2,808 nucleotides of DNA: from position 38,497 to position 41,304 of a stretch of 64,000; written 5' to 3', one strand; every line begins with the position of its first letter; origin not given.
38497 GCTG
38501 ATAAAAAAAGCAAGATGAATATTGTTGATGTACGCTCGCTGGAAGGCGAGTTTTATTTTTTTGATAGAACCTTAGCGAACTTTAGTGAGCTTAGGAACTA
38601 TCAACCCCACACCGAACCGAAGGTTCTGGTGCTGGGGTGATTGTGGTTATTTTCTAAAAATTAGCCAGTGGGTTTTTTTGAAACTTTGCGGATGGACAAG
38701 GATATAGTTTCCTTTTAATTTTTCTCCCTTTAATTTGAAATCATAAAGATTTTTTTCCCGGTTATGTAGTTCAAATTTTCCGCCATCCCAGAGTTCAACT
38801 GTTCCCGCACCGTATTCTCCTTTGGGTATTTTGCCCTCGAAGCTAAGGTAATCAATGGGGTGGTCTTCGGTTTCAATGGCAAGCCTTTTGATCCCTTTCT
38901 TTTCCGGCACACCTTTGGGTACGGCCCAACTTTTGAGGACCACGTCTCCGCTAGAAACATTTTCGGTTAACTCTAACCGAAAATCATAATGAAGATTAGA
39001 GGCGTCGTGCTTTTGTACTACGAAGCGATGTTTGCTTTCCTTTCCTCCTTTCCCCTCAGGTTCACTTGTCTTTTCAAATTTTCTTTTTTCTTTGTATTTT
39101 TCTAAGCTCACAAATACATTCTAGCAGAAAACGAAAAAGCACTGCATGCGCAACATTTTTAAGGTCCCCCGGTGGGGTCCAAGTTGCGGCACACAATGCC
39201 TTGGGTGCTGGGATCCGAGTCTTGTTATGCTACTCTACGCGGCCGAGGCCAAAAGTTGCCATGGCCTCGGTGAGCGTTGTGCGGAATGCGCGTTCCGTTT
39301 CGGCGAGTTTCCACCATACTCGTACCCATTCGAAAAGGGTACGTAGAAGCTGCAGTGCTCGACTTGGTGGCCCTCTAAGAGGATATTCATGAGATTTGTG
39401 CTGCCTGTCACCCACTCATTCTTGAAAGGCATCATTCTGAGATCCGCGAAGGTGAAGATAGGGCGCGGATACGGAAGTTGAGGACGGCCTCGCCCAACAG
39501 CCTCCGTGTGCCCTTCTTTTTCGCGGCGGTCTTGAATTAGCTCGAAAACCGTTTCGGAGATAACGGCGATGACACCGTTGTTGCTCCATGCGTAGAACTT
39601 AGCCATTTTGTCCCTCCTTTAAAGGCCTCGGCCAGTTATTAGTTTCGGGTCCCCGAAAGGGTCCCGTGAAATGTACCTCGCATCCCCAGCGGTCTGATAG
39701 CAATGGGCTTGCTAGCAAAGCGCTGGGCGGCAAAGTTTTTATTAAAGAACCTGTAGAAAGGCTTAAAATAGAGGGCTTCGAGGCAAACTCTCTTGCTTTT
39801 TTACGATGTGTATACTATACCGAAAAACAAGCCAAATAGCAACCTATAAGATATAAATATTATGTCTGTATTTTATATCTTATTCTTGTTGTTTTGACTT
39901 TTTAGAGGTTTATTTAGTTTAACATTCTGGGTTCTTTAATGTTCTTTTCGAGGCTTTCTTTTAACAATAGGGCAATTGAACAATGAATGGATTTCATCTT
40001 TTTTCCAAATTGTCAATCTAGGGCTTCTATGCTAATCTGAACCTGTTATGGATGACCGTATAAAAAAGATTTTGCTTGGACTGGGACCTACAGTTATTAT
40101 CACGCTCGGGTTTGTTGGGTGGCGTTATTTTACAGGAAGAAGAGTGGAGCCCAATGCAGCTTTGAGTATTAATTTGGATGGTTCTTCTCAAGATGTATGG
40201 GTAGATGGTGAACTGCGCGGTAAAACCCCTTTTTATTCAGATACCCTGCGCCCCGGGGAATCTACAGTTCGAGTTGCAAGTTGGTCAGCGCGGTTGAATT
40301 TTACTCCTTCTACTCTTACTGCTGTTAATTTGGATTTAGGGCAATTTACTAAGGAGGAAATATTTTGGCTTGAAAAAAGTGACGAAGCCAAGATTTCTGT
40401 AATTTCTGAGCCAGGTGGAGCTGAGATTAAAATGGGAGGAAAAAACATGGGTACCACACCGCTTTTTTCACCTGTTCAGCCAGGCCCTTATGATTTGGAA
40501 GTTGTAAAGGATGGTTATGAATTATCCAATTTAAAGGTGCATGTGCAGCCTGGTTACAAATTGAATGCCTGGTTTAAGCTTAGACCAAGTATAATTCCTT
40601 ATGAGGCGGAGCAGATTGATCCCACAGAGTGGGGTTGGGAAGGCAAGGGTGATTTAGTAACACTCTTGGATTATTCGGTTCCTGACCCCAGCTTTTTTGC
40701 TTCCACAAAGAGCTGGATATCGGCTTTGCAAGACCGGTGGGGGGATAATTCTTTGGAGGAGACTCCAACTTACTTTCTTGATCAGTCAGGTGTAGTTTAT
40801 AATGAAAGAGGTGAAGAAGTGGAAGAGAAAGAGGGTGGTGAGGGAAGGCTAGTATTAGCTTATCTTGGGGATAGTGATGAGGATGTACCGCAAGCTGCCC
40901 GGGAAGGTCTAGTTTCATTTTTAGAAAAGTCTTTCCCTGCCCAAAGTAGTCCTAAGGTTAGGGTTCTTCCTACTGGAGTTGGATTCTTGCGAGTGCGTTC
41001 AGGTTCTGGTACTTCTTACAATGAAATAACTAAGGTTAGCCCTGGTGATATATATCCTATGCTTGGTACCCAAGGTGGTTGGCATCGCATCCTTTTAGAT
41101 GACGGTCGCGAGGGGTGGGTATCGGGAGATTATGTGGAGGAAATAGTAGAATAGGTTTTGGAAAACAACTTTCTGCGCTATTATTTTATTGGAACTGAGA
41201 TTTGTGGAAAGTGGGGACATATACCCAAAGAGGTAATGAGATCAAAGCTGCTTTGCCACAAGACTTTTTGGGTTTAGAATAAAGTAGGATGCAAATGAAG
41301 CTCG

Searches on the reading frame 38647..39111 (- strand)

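Call 3: search_protein_families(library=pfam, proteins=[window:38647-39111:-], max_evalue=0.1)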
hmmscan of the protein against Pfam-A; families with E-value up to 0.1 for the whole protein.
window:38647-39111:- (154 aa): 1 family
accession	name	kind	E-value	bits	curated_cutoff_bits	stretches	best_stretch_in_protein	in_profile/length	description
PF13298.12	LigD_N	-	4.2e-35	120.6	31.1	1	33-139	1-106/107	DNA Ligase D 3'-phosphoesterase domain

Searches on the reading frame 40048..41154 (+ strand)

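Call 3: search_protein_families(library=pfam, proteins=[window:40048-41154:+], max_evalue=0.1)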
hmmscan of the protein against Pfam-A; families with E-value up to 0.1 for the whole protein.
window:40048-41154:+ (368 aa): 4 families
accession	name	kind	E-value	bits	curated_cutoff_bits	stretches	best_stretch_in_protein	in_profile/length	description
PF08308.17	PEGA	-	5.3e-15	55.5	20.8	1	115-180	3-69/71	PEGA domain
PF08239.17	SH3_3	-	2.5e-13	50.4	27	1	313-364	2-54/54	Bacterial SH3 domain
PF13620.12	CarboxypepD_reg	-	0.0043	17.8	32.3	0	140-178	42-81/82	Carboxypeptidase regulatory-like domain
PF07653.23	SH3_2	-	0.027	14.6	21.8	0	340-366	30-55/55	Variant SH3 domain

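Call 4: search_protein_families(library=ncbifam, proteins=[window:40048-41154:+], max_evalue=0.1)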
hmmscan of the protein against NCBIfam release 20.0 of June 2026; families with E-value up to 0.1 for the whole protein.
window:40048-41154:+ (368 aa): 5 families
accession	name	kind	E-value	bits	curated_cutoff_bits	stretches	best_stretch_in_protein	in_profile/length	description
NF040678.1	EntFM_CwpFM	equivalog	8.9e-07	28.3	720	1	313-364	68-118/430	enterotoxin EntFM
TIGR04211.1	SH3_and_anchor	equivalog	1.5e-05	24.7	65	1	315-364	9-59/198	TIGR04211 family SH3 domain-containing protein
NF047815.1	LIC10124_lipo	equivalog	3.9e-05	22.4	650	1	107-157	263-314/516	LIC10124 family lipoprotein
NF010495.0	PRK13914.1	equivalog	0.0015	17.6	647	1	312-366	87-142/481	invasion associated endopeptidase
TIGR03900.1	prc_long_Delta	hypoth_equivalog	0.088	10.7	660.95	0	312-365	798-851/973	MXAN_5808 family serine peptidase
